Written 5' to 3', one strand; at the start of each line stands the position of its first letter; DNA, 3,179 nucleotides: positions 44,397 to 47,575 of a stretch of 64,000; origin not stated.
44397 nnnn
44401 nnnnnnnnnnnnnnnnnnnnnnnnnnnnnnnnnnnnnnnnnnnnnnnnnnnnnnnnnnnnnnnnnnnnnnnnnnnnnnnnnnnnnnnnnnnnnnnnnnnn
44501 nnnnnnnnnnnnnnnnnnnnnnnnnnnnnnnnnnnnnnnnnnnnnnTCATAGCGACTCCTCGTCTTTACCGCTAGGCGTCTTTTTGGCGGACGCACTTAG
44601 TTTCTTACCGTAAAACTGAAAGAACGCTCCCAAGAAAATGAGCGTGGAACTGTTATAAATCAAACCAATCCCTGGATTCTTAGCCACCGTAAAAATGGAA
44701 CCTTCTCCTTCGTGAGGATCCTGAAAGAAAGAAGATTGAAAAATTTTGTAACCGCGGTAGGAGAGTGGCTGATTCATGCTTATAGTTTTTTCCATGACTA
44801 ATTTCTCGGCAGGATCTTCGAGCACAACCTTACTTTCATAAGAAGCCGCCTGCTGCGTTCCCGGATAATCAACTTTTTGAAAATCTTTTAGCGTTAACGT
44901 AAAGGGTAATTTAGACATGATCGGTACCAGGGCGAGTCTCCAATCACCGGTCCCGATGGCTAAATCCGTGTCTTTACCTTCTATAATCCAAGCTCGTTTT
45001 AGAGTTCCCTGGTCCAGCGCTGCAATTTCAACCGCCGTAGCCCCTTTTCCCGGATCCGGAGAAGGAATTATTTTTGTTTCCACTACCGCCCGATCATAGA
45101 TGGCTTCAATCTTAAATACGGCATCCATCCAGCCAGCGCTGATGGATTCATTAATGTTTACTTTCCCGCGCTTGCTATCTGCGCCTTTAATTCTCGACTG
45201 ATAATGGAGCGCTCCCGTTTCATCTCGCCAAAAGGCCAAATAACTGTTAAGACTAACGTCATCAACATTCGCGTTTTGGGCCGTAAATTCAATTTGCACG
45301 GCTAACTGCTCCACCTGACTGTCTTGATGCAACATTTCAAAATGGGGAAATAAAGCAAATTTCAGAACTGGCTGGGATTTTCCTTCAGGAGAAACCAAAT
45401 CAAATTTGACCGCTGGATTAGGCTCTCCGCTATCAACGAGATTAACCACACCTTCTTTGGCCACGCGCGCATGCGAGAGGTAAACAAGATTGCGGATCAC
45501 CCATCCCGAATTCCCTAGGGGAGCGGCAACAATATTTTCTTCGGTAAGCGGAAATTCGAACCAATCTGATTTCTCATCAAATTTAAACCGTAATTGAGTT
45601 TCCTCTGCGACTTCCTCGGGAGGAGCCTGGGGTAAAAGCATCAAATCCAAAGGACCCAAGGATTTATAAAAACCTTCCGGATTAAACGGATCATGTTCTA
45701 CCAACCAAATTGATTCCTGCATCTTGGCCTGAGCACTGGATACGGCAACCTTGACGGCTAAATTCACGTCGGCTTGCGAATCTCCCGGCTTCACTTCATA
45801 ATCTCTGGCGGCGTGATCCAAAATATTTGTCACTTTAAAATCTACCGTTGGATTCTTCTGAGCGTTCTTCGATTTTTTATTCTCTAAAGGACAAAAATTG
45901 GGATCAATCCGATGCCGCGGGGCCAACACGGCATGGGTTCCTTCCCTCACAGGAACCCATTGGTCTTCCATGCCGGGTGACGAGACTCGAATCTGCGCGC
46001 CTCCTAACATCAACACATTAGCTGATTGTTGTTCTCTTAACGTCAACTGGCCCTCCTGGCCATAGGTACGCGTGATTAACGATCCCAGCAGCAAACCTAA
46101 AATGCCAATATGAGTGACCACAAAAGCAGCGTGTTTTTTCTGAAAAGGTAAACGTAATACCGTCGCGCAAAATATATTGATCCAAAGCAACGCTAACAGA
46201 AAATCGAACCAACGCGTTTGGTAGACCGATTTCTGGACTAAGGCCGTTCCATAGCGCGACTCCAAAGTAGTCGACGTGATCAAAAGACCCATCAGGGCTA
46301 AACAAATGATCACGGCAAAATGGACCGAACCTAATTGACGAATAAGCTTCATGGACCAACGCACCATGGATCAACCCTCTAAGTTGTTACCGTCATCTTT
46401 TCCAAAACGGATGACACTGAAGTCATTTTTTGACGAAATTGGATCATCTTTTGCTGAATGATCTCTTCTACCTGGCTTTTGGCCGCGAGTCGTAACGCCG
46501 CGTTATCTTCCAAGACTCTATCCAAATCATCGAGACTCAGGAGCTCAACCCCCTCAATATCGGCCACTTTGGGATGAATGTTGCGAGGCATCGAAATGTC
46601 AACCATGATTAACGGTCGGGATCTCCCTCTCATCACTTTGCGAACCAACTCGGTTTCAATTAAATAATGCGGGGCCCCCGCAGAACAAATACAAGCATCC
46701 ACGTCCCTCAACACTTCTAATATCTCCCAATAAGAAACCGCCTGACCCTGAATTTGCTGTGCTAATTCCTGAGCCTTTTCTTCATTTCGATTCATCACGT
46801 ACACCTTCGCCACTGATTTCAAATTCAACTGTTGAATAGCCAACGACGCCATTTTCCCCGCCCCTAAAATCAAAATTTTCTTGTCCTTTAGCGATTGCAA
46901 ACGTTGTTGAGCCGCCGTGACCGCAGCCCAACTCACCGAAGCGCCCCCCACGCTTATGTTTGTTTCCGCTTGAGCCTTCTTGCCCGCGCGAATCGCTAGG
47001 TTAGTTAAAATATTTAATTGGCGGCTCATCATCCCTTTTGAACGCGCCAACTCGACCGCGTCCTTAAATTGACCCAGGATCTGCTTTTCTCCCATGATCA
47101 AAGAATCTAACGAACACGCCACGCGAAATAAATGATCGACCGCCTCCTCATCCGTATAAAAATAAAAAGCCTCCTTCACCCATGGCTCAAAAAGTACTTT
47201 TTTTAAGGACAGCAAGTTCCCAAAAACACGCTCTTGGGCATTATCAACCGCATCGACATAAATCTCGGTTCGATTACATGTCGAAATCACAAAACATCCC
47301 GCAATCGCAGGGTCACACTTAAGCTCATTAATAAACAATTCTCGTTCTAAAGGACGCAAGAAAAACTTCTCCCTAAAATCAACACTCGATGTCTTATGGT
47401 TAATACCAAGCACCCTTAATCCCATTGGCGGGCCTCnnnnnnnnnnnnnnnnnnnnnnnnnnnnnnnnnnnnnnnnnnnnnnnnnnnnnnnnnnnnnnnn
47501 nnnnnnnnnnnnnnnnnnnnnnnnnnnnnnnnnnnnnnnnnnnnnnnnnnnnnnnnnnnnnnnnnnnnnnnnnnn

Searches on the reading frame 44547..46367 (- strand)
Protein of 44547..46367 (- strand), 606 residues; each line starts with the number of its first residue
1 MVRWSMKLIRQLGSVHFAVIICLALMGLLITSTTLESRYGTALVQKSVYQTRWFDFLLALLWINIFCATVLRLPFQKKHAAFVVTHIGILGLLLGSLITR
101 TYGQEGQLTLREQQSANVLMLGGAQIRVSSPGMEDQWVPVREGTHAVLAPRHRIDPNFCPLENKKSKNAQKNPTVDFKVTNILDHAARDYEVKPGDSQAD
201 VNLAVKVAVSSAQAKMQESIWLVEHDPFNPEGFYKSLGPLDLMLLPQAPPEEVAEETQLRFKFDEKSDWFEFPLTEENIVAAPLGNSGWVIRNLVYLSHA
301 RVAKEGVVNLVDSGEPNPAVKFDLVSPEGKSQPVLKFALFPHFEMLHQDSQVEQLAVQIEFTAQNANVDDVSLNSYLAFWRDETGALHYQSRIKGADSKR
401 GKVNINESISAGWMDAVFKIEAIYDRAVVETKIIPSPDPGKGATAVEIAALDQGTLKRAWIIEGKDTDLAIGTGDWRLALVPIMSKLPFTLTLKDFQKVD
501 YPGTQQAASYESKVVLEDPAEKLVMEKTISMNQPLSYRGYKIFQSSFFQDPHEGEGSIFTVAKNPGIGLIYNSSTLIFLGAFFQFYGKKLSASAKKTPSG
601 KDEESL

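Call 3: search_protein_families(library=pfam, proteins=[window:44547-46367:-], max_evalue=0.01)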
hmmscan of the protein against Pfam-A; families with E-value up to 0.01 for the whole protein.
window:44547-46367:- (606 aa): 1 family
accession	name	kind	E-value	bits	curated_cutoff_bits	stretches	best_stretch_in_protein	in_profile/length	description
PF05140.19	ResB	-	1.6e-21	77.2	24.6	2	459-547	180-265/486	ResB-like family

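Call 4: search_protein_families(library=ncbifam, proteins=[window:44547-46367:-], max_evalue=0.01)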
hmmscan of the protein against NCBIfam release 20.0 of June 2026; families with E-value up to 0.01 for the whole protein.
window:44547-46367:- (606 aa): 0 families

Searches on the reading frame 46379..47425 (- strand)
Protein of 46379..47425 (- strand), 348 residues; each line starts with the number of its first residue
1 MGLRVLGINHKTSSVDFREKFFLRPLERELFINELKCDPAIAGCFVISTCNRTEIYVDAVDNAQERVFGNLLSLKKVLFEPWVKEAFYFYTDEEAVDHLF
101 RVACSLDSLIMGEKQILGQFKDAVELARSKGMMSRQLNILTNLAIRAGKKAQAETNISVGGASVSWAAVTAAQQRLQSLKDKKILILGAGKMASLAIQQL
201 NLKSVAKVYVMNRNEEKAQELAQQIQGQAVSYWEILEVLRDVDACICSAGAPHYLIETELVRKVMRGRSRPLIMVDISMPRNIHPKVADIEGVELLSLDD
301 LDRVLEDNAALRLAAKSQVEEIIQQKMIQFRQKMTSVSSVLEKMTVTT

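Call 3: search_protein_families(library=pfam, proteins=[window:46379-47425:-], max_evalue=0.01)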
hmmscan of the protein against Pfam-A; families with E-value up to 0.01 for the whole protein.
window:46379-47425:- (348 aa): 11 families
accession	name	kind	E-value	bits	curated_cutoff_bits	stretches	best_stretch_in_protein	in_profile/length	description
PF05201.20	GlutR_N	-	1.2e-42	145.7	27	1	6-155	1-151/151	Glutamyl-tRNAGlu reductase, N-terminal domain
PF01488.26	Shikimate_DH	-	1.9e-38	132.1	24.3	1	171-304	2-138/138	Shikimate / quinate 5-dehydrogenase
PF03807.23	F420_oxidored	-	6.3e-05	23.9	21.6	1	183-230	1-49/94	NADP oxidoreductase coenzyme F420-dependent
PF01408.29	GFO_IDH_MocA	-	9.5e-05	23.5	24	1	183-262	2-84/120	Oxidoreductase family, NAD-binding Rossmann fold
PF03435.24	Sacchrp_dh_NADP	-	0.00037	21.3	25.1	1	184-230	1-48/129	Saccharopine dehydrogenase NADP binding domain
PF13460.12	NAD_binding_10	-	0.0011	19.3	27.2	1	189-265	3-82/184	NAD(P)H-binding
PF03949.21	Malic_M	-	0.0019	18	23.5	0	160-202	3-45/258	Malic enzyme, NAD binding domain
PF02826.25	2-Hacid_dh_C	-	0.0026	17.6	25.1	1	166-247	23-97/178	D-isomer specific 2-hydroxyacid dehydrogenase, NAD binding domain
PF01262.27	AlaDh_PNT_C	-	0.0039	17.1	23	1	179-266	26-121/214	Alanine dehydrogenase/PNT, C-terminal domain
PF13241.12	NAD_binding_7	-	0.0072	17.3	22.1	0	179-249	5-69/104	Putative NAD(P)-binding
PF03446.21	NAD_binding_2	-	0.0089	16.5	21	0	184-249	2-63/161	NAD binding domain of 6-phosphogluconate dehydrogenase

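Call 4: search_protein_families(library=ncbifam, proteins=[window:46379-47425:-], max_evalue=0.01)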
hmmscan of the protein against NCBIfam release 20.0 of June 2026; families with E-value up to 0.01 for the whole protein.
window:46379-47425:- (348 aa): 41 families (the best 25 are shown)
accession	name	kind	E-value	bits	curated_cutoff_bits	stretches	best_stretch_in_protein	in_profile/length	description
TIGR01035.1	hemA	equivalog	7.8e-105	351.2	209.55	1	5-338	3-337/416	glutamyl-tRNA reductase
NF000744.0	PRK00045.1-3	equivalog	2.2e-85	287.2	429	1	1-336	1-343/447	glutamyl-tRNA reductase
NF000750.0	PRK00045.3-4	equivalog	1.2e-48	166.2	289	1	33-336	31-334/439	glutamyl-tRNA reductase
NF010548.0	PRK13940.1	equivalog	4.1e-42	144.5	469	1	1-337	1-332/414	glutamyl-tRNA reductase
NF000752.0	PRK00045.4-2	equivalog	1.2e-32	113.6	381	1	45-336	48-316/412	glutamyl-tRNA reductase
NF000751.1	PRK00045.4-1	equivalog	3.6e-29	102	478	1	43-225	46-227/426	glutamyl-tRNA reductase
NF001909.0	PRK00676.1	equivalog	1.6e-15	57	478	1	2-214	2-207/338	glutamyl-tRNA reductase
TIGR00507.1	aroE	equivalog_domain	6.7e-07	28.7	200.2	1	172-237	108-173/270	shikimate dehydrogenase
NF001310.0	PRK00258.1-2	equivalog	8e-07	28.5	221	1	173-229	112-169/279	shikimate dehydrogenase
NF001319.0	PRK00258.3-3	equivalog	8.6e-07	28.3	252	1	168-246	109-189/279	shikimate dehydrogenase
NF004793.0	PRK06141.1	equivalog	2.8e-06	26.5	322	1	171-262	114-210/314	bifunctional Delta(1)-pyrroline-2-carboxylate/Delta(1)-piperideine-2-carboxylate reductase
NF006141.0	PRK08291.1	equivalog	1.3e-05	24.3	408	1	168-261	119-217/330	cyclodeaminase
NF001312.0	PRK00258.1-4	equivalog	1.6e-05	24.3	295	1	180-237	126-185/285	shikimate dehydrogenase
NF006802.0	PRK09310.1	equivalog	2.7e-05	23.2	598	1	174-247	325-396/477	bifunctional 3-dehydroquinate dehydratase/shikimate dehydrogenase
NF005449.0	PRK07041.1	equivalog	2.8e-05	24.1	257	1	177-239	3-65/240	SDR family oxidoreductase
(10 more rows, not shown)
